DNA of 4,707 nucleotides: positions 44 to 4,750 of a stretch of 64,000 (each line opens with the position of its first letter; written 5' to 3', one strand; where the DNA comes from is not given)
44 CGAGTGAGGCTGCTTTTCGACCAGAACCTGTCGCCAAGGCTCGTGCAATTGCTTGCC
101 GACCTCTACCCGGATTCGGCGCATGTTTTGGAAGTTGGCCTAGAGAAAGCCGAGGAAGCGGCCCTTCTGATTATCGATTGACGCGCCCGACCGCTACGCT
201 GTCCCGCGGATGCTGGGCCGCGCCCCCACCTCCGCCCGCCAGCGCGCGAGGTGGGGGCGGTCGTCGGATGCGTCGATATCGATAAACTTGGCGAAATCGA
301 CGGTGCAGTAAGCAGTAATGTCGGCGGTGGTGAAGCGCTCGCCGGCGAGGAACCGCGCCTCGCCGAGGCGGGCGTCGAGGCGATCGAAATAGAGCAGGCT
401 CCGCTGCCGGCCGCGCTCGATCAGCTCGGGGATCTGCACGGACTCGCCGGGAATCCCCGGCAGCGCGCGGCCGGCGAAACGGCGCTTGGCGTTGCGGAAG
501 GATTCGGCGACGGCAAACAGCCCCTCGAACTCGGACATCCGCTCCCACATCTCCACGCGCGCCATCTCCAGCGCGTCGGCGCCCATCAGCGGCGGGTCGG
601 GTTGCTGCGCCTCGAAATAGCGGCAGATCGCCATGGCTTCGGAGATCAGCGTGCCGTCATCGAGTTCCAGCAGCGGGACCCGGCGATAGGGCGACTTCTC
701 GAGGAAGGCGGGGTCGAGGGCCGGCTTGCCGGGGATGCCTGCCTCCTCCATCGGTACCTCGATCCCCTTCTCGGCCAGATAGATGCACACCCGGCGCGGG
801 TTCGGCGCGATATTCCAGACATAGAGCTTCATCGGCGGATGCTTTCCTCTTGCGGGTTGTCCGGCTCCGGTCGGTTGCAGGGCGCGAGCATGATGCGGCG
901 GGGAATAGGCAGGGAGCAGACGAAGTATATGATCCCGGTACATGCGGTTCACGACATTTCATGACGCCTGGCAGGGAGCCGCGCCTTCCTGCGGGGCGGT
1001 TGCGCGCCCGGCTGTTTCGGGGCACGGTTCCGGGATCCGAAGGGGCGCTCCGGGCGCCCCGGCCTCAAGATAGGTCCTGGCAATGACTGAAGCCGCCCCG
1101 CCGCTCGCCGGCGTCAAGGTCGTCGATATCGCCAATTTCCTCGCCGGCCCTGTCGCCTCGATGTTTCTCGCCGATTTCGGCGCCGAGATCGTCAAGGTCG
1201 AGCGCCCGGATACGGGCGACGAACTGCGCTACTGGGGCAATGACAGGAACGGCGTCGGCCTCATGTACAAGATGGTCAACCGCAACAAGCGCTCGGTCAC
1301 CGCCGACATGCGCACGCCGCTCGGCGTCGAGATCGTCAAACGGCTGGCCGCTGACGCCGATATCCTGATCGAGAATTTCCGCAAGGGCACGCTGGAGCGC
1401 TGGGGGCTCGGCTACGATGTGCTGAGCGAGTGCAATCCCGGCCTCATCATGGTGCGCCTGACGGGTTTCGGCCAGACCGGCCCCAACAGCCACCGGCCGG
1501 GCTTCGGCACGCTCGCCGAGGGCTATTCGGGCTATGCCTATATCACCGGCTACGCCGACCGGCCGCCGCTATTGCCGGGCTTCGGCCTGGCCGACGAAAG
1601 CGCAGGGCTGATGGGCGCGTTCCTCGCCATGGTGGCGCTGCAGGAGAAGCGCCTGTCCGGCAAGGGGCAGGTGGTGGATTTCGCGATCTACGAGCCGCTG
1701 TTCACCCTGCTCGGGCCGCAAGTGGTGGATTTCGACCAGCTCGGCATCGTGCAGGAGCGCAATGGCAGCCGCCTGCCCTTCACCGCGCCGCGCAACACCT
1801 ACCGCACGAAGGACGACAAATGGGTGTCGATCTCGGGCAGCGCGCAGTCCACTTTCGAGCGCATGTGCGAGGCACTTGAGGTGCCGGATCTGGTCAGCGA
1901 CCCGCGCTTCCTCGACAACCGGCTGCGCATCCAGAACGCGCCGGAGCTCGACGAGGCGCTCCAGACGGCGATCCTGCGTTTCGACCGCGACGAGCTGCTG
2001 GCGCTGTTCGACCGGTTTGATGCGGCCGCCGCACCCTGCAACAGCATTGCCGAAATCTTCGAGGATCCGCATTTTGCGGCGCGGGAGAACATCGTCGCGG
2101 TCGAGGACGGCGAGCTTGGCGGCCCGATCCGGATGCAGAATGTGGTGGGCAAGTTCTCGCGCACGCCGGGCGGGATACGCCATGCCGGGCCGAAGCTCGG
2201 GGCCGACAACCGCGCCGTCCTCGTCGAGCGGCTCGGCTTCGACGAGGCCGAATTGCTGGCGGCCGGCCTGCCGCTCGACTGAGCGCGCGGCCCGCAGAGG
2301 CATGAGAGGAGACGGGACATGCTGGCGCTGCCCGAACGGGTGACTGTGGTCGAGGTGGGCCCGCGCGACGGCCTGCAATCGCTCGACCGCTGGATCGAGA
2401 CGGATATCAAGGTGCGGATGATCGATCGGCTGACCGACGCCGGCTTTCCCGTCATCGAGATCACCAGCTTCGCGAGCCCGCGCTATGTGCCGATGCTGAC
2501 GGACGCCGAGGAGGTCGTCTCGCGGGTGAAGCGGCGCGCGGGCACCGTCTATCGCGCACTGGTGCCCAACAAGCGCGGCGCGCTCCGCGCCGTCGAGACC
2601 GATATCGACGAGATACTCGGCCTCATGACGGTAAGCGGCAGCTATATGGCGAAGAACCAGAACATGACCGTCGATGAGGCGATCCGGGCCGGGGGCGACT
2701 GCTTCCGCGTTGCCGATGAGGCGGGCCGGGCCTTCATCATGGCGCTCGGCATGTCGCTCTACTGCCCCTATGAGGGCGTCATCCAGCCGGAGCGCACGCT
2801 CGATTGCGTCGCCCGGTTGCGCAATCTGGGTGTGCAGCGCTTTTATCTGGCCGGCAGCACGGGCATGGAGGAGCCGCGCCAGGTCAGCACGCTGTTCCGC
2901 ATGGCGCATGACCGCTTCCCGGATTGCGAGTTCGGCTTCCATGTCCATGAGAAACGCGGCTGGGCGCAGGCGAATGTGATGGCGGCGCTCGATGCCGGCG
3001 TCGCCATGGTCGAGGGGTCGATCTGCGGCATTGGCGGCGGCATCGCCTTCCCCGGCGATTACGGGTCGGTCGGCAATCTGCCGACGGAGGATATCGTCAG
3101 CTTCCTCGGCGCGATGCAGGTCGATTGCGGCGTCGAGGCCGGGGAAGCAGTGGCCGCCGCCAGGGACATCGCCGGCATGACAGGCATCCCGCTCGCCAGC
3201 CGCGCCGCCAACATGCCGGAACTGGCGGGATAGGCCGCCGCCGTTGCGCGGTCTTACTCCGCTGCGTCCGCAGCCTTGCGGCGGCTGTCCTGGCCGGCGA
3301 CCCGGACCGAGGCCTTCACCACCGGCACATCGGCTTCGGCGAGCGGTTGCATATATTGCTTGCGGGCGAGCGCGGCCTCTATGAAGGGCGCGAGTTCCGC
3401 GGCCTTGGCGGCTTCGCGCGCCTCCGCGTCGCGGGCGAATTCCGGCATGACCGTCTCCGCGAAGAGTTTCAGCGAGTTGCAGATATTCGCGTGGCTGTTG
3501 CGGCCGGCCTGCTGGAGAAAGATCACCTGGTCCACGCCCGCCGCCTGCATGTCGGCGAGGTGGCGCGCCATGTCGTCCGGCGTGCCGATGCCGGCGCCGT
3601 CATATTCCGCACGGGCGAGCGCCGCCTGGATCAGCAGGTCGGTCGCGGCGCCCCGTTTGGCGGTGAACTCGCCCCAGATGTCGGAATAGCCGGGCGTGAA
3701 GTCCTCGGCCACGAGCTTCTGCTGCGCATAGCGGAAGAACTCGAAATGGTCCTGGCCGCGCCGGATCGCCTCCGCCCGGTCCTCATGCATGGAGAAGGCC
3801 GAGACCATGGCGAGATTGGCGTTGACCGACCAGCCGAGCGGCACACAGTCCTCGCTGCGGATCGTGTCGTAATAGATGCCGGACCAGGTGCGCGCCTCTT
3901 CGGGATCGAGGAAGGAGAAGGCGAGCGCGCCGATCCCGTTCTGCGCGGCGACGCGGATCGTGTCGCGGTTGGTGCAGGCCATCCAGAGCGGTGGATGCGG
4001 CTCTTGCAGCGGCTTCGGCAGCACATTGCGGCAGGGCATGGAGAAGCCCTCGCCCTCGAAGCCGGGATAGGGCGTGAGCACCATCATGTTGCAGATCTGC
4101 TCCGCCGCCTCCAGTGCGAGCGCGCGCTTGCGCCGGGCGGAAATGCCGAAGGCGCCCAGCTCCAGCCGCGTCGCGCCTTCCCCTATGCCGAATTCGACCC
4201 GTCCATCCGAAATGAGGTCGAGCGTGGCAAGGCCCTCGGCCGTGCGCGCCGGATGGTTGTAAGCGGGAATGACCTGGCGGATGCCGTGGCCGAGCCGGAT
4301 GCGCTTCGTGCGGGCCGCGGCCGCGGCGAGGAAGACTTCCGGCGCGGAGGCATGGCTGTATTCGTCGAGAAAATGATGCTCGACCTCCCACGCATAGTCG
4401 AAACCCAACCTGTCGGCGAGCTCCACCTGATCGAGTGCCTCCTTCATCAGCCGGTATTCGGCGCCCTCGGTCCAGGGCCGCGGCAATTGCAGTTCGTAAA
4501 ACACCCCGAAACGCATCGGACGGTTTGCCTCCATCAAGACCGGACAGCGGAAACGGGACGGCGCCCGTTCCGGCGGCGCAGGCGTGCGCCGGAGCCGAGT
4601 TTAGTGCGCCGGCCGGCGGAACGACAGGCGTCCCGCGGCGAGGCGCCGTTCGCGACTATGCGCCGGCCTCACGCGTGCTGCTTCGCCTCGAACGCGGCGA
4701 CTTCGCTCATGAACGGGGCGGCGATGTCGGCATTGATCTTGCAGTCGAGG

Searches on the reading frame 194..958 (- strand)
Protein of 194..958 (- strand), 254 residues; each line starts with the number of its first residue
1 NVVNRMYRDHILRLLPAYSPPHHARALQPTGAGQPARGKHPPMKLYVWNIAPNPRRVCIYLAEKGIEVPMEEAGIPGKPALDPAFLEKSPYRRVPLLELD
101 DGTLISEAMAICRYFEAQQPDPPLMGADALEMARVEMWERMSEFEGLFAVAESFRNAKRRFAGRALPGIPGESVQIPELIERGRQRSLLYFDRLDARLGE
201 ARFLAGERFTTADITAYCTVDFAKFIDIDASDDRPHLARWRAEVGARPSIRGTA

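Call 19: search_protein_families(library=pfam, proteins=[window:194-958:-], max_evalue=0.00001)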
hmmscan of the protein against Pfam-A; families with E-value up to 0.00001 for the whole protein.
window:194-958:- (254 aa): 6 families
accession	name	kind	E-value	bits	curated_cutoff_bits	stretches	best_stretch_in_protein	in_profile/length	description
PF13417.12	GST_N_3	-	3.8e-13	50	22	1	45-123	1-75/75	Glutathione S-transferase, N-terminal domain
PF00043.30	GST_C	-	1e-12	48.5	20.7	1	181-248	25-93/93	Glutathione S-transferase, C-terminal domain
PF13409.12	GST_N_2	-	2.2e-12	47.8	25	1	52-118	3-70/70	Glutathione S-transferase, N-terminal domain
PF13410.11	GST_C_2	-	3.8e-11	43.3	24.9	1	178-242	2-68/69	Glutathione S-transferase, C-terminal domain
PF02798.26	GST_N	-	1.9e-09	38.1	20.9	1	43-114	1-73/76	Glutathione S-transferase, N-terminal domain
PF14497.11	GST_C_3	-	1.6e-07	31.9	21.6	1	190-251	34-98/104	Glutathione S-transferase, C-terminal domain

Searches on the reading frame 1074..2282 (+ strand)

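Call 19: search_protein_families(library=pfam, proteins=[window:1074-2282:+], max_evalue=0.00001)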
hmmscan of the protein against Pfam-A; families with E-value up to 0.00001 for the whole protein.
window:1074-2282:+ (402 aa): 1 family
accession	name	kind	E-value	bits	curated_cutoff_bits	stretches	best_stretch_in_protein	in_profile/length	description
PF02515.22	CoA_transf_3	-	9e-116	387.4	23.3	1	11-379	1-366/366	CoA-transferase family III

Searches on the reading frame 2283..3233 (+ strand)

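Call 19: search_protein_families(library=pfam, proteins=[window:2283-3233:+], max_evalue=0.00001)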
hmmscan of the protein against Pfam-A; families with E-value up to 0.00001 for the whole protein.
window:2283-3233:+ (316 aa): 1 family
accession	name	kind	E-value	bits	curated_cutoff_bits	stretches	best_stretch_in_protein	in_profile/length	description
PF00682.25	HMGL-like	-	7.9e-36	124.2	29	1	20-294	2-258/260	HMGL-like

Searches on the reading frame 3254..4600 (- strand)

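Call 19: search_protein_families(library=pfam, proteins=[window:3254-4600:-], max_evalue=0.00001)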
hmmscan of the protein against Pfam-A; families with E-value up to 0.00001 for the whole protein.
window:3254-4600:- (448 aa): 1 family
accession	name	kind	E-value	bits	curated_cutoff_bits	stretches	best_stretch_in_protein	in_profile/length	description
PF00296.26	Bac_luciferase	-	1.5e-41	143.2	27.9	1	29-358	1-314/314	Luciferase-like monooxygenase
